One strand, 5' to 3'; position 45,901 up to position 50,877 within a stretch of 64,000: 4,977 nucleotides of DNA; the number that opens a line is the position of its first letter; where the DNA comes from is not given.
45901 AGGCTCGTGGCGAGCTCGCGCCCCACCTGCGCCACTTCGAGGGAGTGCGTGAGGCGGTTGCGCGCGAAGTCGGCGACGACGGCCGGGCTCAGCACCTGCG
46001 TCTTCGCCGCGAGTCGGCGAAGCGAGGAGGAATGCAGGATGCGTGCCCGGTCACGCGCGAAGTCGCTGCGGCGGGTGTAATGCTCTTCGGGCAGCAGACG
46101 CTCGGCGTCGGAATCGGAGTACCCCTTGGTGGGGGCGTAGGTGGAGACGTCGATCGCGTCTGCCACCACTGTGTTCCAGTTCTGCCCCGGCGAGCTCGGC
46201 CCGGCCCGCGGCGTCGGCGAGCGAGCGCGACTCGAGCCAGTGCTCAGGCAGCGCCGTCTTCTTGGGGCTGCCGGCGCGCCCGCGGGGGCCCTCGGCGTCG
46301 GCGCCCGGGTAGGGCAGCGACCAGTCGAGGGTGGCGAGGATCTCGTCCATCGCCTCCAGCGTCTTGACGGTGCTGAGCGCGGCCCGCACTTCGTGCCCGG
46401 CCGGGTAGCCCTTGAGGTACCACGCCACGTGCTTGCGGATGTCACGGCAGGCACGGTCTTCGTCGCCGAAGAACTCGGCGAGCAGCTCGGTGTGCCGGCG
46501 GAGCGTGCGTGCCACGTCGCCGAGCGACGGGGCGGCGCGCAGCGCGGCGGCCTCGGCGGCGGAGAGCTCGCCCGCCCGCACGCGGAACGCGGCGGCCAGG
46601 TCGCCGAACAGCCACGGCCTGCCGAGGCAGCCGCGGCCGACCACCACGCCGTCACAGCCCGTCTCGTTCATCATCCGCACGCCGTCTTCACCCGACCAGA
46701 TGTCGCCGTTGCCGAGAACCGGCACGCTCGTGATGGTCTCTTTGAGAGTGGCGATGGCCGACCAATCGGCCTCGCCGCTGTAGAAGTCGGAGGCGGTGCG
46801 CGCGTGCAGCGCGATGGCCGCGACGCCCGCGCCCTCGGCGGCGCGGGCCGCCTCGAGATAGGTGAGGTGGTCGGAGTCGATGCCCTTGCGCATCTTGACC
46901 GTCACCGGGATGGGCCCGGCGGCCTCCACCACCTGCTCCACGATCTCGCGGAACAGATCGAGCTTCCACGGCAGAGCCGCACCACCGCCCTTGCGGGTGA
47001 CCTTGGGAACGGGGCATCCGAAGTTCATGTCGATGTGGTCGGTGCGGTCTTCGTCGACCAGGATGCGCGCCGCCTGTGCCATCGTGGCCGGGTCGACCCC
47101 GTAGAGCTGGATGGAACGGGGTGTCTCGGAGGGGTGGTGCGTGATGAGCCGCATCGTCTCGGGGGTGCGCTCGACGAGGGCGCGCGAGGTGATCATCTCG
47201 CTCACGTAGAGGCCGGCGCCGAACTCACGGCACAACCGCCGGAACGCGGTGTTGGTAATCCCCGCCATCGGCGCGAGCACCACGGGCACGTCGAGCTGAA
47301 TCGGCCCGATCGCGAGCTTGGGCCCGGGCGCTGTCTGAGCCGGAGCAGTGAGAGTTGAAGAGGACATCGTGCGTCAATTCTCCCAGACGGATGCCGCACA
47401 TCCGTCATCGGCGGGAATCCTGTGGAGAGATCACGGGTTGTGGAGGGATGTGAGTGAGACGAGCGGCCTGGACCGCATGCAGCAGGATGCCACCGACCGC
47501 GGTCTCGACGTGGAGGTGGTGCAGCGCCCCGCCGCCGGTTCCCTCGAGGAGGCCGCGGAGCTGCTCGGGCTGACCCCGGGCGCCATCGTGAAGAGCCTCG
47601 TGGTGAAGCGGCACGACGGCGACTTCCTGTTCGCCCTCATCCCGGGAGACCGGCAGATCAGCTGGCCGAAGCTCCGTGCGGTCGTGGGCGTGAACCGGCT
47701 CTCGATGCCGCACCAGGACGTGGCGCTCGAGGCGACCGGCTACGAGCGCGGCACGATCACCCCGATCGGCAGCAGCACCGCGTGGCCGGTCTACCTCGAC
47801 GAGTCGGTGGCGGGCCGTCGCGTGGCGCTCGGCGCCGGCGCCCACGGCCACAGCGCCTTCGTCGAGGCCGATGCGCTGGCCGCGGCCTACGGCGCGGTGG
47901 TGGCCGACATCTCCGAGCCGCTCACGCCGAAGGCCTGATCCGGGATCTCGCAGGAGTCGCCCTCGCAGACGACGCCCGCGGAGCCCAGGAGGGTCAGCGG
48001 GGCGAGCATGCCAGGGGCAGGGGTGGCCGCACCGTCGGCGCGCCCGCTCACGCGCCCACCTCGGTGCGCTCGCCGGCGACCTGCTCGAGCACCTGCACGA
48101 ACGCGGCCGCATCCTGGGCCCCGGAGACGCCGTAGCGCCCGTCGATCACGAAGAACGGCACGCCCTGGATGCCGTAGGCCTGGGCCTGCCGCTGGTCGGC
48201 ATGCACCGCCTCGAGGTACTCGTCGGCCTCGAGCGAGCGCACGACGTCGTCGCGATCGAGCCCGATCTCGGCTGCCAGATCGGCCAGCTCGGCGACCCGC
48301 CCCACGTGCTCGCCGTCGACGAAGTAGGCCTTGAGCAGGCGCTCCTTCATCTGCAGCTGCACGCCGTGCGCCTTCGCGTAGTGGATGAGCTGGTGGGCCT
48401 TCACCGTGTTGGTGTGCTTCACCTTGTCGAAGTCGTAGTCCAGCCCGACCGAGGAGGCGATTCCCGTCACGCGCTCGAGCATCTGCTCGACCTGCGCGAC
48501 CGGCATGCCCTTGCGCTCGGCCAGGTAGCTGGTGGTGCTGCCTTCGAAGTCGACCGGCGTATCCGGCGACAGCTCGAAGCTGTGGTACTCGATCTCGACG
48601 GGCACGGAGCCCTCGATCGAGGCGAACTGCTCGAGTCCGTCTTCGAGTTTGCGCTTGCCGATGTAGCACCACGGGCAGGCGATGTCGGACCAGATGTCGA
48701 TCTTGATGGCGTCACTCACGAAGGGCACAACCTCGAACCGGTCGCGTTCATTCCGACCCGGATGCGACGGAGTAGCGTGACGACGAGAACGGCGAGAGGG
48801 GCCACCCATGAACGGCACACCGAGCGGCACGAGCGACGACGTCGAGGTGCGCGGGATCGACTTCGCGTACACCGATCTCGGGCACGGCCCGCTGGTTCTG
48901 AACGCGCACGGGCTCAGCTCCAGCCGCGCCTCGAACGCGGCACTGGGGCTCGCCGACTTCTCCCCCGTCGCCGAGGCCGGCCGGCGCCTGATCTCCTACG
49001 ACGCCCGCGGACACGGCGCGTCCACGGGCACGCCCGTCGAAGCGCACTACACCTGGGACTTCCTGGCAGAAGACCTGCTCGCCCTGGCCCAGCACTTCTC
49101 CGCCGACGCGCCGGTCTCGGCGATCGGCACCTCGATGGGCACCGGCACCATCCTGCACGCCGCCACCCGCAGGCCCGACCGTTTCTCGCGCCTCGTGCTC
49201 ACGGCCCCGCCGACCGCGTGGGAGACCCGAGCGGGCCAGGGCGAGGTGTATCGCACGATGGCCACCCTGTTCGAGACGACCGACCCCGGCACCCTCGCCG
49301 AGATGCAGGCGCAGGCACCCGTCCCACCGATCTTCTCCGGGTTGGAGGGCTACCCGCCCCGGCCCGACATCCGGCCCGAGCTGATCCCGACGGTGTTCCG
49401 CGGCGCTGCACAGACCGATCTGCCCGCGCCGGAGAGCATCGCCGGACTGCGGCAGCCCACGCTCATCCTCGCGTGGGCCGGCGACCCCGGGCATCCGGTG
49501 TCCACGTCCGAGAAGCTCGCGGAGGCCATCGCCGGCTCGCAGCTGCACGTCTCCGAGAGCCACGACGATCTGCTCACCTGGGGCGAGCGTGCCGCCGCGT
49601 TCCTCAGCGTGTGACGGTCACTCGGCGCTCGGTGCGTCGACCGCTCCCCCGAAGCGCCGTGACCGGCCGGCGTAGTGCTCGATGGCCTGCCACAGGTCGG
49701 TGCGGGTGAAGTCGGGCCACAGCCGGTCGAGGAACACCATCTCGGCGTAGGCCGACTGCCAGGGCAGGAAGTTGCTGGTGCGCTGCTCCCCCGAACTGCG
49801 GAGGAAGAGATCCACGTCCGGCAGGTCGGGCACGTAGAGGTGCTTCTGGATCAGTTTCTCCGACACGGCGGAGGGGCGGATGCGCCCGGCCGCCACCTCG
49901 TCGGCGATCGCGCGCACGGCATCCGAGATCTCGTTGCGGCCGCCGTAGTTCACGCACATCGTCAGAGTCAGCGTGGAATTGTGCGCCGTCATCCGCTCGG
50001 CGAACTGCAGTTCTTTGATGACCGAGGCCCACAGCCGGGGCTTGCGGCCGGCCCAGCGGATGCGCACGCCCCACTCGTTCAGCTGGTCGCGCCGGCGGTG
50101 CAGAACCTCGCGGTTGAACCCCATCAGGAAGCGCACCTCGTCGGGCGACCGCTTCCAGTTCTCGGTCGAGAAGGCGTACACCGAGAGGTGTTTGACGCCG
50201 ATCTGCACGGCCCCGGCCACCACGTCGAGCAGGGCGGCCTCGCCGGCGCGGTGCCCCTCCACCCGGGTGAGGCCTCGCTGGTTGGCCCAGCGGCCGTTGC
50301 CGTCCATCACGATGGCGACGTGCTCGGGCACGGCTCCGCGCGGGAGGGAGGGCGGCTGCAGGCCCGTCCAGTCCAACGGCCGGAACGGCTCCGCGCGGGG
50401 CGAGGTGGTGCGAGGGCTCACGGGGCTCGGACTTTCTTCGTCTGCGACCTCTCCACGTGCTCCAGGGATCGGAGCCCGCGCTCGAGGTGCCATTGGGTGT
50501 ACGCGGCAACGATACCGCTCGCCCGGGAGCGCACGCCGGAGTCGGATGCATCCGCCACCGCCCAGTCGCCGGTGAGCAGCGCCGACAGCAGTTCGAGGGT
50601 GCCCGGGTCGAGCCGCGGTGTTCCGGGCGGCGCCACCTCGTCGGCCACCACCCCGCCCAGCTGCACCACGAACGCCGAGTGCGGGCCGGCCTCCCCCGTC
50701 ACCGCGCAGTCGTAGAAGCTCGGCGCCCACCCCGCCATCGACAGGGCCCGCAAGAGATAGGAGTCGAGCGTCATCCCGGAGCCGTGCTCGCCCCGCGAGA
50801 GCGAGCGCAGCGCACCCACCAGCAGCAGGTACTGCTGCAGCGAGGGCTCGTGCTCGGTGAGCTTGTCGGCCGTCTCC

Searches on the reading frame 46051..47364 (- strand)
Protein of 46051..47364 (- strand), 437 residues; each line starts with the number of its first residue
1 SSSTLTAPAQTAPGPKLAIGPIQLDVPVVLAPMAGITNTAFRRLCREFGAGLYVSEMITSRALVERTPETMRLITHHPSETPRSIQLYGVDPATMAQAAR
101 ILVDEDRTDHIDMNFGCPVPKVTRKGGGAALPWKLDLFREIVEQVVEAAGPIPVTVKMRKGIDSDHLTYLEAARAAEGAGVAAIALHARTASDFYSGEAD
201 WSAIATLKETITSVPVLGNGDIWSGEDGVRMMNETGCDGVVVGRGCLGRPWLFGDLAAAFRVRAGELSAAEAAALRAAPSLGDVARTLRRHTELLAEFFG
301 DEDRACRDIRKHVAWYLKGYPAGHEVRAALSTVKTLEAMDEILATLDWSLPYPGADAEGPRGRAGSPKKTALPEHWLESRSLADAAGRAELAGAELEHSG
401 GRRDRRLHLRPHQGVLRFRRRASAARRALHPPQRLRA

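Call 78: search_protein_families(library=pfam, proteins=[window:46051-47364:-], max_evalue=0.00001)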
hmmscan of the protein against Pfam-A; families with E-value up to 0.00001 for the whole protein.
window:46051-47364:- (437 aa): 1 family
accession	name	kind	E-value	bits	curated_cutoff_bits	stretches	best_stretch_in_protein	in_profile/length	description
PF01207.24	Dus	-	4e-90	302.5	20.4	1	30-339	2-298/311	Dihydrouridine synthase (Dus)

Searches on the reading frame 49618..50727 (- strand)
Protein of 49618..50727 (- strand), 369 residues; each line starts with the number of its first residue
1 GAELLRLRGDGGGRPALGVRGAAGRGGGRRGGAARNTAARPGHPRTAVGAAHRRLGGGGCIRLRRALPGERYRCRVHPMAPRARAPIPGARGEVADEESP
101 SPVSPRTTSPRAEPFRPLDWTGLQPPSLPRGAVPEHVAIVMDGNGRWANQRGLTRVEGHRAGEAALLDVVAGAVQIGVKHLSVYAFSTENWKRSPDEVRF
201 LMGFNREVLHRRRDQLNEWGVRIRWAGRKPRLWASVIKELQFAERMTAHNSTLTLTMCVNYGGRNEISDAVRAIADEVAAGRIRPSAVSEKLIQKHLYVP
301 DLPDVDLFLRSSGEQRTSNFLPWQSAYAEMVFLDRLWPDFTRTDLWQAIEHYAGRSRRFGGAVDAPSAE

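Call 78: search_protein_families(library=pfam, proteins=[window:49618-50727:-], max_evalue=0.00001)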
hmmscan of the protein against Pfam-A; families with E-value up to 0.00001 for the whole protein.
window:49618-50727:- (369 aa): 1 family
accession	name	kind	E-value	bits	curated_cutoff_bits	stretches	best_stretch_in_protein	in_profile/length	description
PF01255.24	Prenyltransf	-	3.1e-79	266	27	1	140-360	1-219/219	Putative undecaprenyl diphosphate synthase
